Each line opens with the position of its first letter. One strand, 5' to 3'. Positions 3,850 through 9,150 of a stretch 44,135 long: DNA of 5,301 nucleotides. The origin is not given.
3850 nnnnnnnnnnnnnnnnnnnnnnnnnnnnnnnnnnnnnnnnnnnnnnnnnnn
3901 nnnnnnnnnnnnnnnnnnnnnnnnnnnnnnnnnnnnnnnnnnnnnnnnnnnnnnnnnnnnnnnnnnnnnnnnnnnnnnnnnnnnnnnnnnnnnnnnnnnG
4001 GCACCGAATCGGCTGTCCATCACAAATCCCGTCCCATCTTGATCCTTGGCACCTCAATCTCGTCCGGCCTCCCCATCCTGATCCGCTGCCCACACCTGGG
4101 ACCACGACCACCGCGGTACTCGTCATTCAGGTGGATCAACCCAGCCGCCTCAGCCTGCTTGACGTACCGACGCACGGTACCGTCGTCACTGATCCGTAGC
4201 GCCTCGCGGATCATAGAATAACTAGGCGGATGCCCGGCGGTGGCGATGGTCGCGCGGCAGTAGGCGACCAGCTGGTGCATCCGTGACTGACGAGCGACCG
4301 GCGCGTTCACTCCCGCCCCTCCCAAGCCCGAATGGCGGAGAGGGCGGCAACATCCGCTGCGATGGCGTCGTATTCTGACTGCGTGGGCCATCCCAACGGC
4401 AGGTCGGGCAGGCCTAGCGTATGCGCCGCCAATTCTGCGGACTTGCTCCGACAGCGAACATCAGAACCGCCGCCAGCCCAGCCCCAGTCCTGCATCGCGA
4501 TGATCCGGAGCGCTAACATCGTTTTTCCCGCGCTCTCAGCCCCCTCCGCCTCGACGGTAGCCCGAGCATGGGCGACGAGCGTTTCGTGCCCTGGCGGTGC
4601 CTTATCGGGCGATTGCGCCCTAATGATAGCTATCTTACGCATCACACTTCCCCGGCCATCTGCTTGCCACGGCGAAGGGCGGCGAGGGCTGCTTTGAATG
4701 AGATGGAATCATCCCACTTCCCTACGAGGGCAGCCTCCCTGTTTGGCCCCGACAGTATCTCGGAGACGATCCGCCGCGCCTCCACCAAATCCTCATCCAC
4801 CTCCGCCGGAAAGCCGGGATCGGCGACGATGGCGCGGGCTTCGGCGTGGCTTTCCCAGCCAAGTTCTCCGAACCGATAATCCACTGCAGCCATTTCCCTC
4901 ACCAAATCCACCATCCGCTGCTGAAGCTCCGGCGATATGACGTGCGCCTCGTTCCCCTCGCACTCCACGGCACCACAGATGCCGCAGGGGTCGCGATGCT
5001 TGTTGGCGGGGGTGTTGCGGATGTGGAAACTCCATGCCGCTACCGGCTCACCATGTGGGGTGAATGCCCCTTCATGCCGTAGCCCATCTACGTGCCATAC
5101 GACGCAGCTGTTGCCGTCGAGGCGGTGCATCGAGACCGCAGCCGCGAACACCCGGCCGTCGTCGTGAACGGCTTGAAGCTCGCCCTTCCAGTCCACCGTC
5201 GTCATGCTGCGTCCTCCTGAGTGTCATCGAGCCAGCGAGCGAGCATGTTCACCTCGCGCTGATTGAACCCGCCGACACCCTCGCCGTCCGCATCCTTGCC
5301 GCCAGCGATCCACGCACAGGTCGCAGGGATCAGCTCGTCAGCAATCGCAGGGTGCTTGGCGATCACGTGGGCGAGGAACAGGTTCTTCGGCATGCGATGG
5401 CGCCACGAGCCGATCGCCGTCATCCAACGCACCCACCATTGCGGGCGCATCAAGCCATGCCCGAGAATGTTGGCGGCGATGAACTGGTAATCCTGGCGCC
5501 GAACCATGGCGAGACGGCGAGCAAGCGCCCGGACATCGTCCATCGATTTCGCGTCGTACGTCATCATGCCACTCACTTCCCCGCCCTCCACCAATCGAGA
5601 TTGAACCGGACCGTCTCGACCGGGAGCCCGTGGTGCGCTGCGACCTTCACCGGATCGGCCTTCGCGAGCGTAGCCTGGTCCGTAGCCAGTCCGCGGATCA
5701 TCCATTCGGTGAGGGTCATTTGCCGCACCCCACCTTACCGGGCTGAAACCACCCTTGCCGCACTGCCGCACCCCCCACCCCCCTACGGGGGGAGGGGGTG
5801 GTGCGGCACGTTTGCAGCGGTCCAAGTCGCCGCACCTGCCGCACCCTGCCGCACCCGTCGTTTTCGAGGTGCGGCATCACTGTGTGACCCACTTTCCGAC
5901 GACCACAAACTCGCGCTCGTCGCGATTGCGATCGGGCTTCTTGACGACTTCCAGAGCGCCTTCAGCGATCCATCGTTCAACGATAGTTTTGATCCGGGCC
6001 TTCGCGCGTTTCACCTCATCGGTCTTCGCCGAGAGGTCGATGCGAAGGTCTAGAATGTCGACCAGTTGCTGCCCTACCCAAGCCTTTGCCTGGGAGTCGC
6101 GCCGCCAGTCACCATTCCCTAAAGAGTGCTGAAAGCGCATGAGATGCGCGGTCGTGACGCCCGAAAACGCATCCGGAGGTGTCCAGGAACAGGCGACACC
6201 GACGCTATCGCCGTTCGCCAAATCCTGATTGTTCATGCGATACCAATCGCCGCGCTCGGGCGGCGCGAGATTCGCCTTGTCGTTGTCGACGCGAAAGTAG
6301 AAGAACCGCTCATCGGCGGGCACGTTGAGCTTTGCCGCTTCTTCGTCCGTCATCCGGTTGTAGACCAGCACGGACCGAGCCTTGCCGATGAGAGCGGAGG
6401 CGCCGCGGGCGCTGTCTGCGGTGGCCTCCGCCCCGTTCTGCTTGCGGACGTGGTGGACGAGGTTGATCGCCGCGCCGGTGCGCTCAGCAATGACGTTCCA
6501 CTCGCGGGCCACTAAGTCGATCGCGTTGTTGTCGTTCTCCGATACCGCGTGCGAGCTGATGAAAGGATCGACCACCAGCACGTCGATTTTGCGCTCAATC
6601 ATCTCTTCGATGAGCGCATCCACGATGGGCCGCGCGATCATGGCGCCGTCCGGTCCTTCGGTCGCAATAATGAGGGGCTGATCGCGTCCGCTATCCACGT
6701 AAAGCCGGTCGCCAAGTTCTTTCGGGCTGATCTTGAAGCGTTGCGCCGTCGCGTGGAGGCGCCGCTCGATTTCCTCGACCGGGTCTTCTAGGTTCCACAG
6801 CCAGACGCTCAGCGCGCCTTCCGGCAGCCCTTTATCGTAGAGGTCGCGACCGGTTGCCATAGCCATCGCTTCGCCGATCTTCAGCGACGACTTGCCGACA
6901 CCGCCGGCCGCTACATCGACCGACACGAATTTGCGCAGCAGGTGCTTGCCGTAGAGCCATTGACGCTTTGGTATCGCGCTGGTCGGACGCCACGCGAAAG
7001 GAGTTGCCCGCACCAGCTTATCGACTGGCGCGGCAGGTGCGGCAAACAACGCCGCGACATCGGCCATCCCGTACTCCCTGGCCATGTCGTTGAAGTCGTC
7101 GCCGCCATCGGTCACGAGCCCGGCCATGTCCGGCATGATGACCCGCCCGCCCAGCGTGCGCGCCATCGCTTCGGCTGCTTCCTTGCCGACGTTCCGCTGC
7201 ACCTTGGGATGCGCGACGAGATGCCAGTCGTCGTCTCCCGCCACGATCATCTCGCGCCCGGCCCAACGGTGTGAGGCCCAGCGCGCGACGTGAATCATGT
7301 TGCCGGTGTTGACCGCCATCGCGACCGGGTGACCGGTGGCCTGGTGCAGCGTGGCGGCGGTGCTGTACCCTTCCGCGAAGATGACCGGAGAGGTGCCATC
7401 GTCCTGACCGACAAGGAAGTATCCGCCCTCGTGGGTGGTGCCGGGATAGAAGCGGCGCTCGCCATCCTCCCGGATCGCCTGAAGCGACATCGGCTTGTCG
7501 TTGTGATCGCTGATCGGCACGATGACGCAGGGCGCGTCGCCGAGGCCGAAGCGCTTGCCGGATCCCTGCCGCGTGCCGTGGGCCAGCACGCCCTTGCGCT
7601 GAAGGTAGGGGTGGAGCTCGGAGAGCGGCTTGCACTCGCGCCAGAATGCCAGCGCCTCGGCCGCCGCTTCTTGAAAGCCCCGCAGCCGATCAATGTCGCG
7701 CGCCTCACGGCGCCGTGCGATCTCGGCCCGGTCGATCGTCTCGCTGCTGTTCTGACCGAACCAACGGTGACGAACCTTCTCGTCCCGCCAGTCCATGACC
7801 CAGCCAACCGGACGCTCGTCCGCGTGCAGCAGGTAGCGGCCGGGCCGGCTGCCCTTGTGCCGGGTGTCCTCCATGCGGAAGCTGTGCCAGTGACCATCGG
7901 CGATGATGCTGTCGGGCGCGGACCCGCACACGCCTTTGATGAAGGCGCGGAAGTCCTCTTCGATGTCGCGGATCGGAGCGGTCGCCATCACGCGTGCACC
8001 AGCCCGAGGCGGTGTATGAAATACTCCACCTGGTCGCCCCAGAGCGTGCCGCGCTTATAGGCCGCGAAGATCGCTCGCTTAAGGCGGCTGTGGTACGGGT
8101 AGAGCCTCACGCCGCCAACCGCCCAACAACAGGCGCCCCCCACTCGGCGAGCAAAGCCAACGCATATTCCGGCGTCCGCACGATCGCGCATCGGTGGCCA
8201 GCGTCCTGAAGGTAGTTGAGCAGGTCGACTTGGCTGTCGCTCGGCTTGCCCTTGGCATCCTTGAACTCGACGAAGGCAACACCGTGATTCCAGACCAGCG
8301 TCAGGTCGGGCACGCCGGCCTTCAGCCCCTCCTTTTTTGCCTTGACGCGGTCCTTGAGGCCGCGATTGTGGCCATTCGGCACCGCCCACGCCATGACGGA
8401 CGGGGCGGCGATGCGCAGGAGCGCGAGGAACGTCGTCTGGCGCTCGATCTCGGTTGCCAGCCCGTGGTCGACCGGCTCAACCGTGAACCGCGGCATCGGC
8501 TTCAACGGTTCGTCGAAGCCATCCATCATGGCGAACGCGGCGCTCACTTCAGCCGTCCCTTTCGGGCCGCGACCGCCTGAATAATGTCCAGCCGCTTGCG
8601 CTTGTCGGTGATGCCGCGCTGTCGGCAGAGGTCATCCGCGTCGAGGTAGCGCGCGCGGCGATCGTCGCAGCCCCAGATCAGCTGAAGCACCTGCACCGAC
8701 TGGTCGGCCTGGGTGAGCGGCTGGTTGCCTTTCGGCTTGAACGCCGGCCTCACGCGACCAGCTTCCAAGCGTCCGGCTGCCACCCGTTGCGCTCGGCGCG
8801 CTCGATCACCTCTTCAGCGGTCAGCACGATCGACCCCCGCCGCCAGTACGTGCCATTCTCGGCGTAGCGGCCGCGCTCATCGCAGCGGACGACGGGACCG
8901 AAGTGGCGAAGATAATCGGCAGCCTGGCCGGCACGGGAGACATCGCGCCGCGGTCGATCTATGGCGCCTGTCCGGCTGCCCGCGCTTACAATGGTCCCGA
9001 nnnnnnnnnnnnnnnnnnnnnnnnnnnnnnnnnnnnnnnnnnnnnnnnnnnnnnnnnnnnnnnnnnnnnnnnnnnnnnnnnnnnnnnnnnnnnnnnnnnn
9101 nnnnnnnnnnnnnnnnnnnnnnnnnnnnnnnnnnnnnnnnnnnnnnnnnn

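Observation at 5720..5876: Dense array of eight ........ half-sites plus a long GC hairpin between the helicase gene and the downstream (late-proximal) genes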

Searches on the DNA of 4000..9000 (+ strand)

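Call 6: search_dna_similar(query=window:4000-9000:+, collection=phages, mode=near)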
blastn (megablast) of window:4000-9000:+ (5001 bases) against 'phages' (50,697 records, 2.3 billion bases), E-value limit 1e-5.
No match.

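Call 73: search_rna_families(source=window, start=5400, end=6200, threshold=evalue, max_evalue=1)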
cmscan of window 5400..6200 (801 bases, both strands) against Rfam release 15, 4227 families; matches with E-value up to 1: 5.
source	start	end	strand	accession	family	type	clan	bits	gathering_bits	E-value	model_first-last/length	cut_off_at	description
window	5764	5808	-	RF03320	mir-1743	Gene; miRNA;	-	21.2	100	0.23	18-62/79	no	mir-1743 microRNA precursor family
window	5763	5807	-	RF03960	mir-6644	Gene; miRNA;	-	21.1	82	0.11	10-58/67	no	mir-6644 microRNA precursor family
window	5756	5819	-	RF04096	mir-4433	Gene; miRNA;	-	20.7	77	0.26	1-83/83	no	mir-4433 microRNA precursor family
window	5765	5807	+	RF03960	mir-6644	Gene; miRNA;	-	19.9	82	0.23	10-56/67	no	mir-6644 microRNA precursor family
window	5764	5808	+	RF04096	mir-4433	Gene; miRNA;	-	18.8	77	0.83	1-83/83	no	mir-4433 microRNA precursor family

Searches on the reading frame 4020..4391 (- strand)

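Call 12: search_protein_families(library=pfam, max_evalue=0.01, proteins=[window:4020-4391:-])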
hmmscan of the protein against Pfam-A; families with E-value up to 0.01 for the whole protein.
window:4020-4391:- (123 aa): 2 families
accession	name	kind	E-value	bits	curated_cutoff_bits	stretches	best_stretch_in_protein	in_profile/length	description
PF13551.12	HTH_29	-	0.0013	19.3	28.1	1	53-98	11-54/64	Winged helix-turn helix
PF01726.22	LexA_DNA_bind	-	0.0047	17.1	23.7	1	39-90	9-60/65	LexA DNA binding domain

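Call 13: search_protein_families(library=phrogs, max_evalue=0.01, proteins=[window:4020-4391:-])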
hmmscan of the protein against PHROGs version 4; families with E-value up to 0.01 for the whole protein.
window:4020-4391:- (123 aa): 0 families

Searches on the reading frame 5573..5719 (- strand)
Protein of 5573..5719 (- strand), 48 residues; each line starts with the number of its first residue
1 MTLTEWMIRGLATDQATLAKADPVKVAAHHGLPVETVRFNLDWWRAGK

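Call 12: search_protein_families(library=pfam, max_evalue=0.01, proteins=[window:5573-5719:-])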
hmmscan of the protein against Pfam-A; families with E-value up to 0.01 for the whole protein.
window:5573-5719:- (48 aa): 0 families

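Call 13: search_protein_families(library=phrogs, max_evalue=0.01, proteins=[window:5573-5719:-])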
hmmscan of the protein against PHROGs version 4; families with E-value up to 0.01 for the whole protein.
window:5573-5719:- (48 aa): 0 families

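Call 27: search_protein_families(library=ncbifam, max_evalue=0.01, proteins=[window:5573-5719:-])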
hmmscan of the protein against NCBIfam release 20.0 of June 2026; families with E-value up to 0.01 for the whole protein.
window:5573-5719:- (48 aa): 0 families

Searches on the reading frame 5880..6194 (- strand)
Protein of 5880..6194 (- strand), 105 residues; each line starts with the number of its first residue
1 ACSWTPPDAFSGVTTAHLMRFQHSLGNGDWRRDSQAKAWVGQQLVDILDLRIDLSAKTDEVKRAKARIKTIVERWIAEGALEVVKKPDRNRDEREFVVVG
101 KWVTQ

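Call 79: search_protein_representatives(protein=window:5880-6194:-)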
Query: 105 residues. Proteins with E-value up to 0.001 (for the whole library): 699; up to 1e-10: 114; up to 1e-30: 0. The best 150 are listed.
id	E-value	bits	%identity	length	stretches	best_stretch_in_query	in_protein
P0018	2.5e-28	114.3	61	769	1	1-104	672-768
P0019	3.3e-20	88.2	47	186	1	3-104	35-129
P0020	2.1e-18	82.4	46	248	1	3-105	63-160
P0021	2.7e-18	82.0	50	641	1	3-103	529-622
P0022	3.7e-18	81.6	46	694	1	1-104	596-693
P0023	5.7e-18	81.0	47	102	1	3-103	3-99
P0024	3.2e-17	78.6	44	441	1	2-104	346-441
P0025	4.6e-17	78.1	45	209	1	3-103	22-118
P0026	3.5e-16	75.3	46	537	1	3-104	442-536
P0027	3.6e-16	75.2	50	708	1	1-103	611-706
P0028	3.7e-16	75.2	44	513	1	3-103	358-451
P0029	4.6e-16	74.9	44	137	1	3-103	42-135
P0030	5.2e-16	74.7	48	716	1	1-103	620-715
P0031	6.0e-16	74.5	45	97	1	1-105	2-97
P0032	6.4e-16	74.4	45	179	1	3-103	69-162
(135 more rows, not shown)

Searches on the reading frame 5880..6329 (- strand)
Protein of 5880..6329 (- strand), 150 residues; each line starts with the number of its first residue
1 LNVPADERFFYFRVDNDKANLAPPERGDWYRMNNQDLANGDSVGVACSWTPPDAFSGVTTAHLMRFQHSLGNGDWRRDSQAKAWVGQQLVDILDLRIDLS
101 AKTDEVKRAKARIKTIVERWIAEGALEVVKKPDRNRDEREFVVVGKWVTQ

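Call 28: find_homologous_proteins(query=window:5880-6329:-, max_evalue=0.001)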
Query window:5880-6329:- (150 aa): 17 proteins with E <= 0.001 among 28 candidates.
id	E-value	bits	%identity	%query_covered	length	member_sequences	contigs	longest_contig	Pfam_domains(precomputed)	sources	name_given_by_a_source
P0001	2.6e-45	172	53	100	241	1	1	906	PF13481.13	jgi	jgi:hypothetical protein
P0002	3.0e-43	165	55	99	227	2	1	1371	PF13481.13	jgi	jgi:hypothetical protein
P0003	3.7e-36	142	48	96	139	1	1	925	-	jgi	jgi:hypothetical protein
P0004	5.5e-34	135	51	97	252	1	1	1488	PF13481.13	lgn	-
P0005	1.3e-33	134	47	99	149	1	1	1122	-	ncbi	-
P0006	5.2e-33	132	68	57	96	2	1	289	-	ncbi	ncbi:hypothetical protein AB0057_26665, partial [Klebsiella pneumoniae]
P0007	9.1e-33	131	55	79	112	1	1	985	-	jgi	jgi:hypothetical protein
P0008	1.1e-32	131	45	98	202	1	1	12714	-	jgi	jgi:hypothetical protein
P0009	1.0e-30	124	47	97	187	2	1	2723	-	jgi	-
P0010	3.5e-24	103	63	49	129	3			-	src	-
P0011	9.7e-21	92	66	43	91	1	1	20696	-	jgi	jgi:hypothetical protein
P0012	2.0e-19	88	40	88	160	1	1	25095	-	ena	-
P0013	3.6e-17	80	37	90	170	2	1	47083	-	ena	-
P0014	1.1e-16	79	36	90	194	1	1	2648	-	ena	-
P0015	5.3e-15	73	38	74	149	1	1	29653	-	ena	-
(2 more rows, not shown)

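Call 37: predict_structure(alignment_id=A1)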
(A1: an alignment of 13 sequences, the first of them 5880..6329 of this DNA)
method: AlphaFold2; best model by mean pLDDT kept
length: 150 residues; sequences in the alignment: 13
mean_pLDDT: 79.3   pTM: 0.64
mean pLDDT of the five models: 79.3, 78.5, 75.4, 73.1, 72.5
residues with pLDDT >= 90: 57; 70-90: 49; 50-70: 30; < 50: 14
segments of 3 or more residues with pLDDT < 50: 13-24
pLDDT, mean of each block of 10 residues (from residue 1): 60 46 51 73 66 79 93 88 91 87 88 92 95 91 90
secondary structure, 60 per line:
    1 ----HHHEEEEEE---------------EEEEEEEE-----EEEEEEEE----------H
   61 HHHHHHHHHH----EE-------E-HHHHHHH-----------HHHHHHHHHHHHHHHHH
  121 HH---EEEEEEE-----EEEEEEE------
elements in order: E8-13 E29-36 E42-49 H60-70 H86-92 H104-122 E126-132 E138-144

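Call 40: fold_search(model_id=the predicted structure, library=pdb)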
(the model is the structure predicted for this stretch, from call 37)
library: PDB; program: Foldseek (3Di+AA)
matches with E <= 10: 747; with E <= 0.001: 0
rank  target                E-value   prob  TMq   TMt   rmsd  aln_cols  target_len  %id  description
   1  3we2_B                8.1e-03  1.00  0.35  0.45   6.3        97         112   13  Structure of BLM RQC domain bound to a phosphate ion (released 2013-11-13)
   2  3we3_B                1.0e-02  1.00  0.35  0.45   6.3        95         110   14  Structure of BLM RQC domain bound to an arsenate ion (released 2013-11-13)
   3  3we2_A                1.2e-02  0.99  0.33  0.40   9.5        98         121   12  Structure of BLM RQC domain bound to a phosphate ion (released 2013-11-13)
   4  4cdg_A                2.8e-02  0.99  0.35  0.10   7.3       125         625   12  Crystal structure of the Bloom's syndrome helicase BLM in complex with Nanobody (released 2013-11-13)
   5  6abq_A                2.8e-02  0.99  0.34  0.44   8.0       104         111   15  Crystal structure of transcription factor from Listeria monocytogenes (released 2019-06-05)
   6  9qbd_B                2.8e-02  0.98  0.31  0.40   6.1        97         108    8  Crystal structure of Brachyspira hampsonii PadR with Leu88 replaced by 3-aminotyrosine (released 2026-03-11)
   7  8cll_A                2.8e-02  0.44  0.20  0.11  16.8       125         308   10  Structural insights into human TFIIIC promoter recognition (released 2023-06-21)
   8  9qbd_A                3.5e-02  0.99  0.32  0.44   5.2        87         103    9  Crystal structure of Brachyspira hampsonii PadR with Leu88 replaced by 3-aminotyrosine (released 2026-03-11)
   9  9ha0_A                3.5e-02  0.99  0.35  0.45   4.6        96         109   14  Crystal structure of Cu(II)-bound LmrR_V15Bpy variant BVS (released 2025-03-05)
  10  9h88_A                3.8e-02  0.97  0.34  0.43   5.6        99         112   14  Crystal structure of LmrR variant V15aY-RNYW with Val15 replaced by 3-aminotyrosine and evolved as Friedel-Crafts alky (released 2025-04-30)
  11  8qdf_B                4.2e-02  0.98  0.35  0.46   4.8        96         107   14  Engineered LmrR with Met-89 replaced by para-boronophenylalanine (released 2024-05-01)
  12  9gc3_A                4.2e-02  0.92  0.36  0.12  11.1       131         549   14  yeast TFIIIC TauB subcomplex bound to a tRNA gene (released 2024-11-27)
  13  7qz5_A                4.5e-02  0.99  0.38  0.48   4.5        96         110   12  Transcriptional regulator LmrR with Trp-67 and Trp-96 replaced by the unnatural amino acid 5-fluoroTrp (released 2022-11-23)
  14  6abt_A                5.4e-02  0.98  0.31  0.43   4.6        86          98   17  Crystal structure of transcription factor from Listeria monocytogenes (released 2019-06-05)
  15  8qdf_C                9.1e-02  0.93  0.34  0.44   4.8        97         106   14  Engineered LmrR with Met-89 replaced by para-boronophenylalanine (released 2024-05-01)
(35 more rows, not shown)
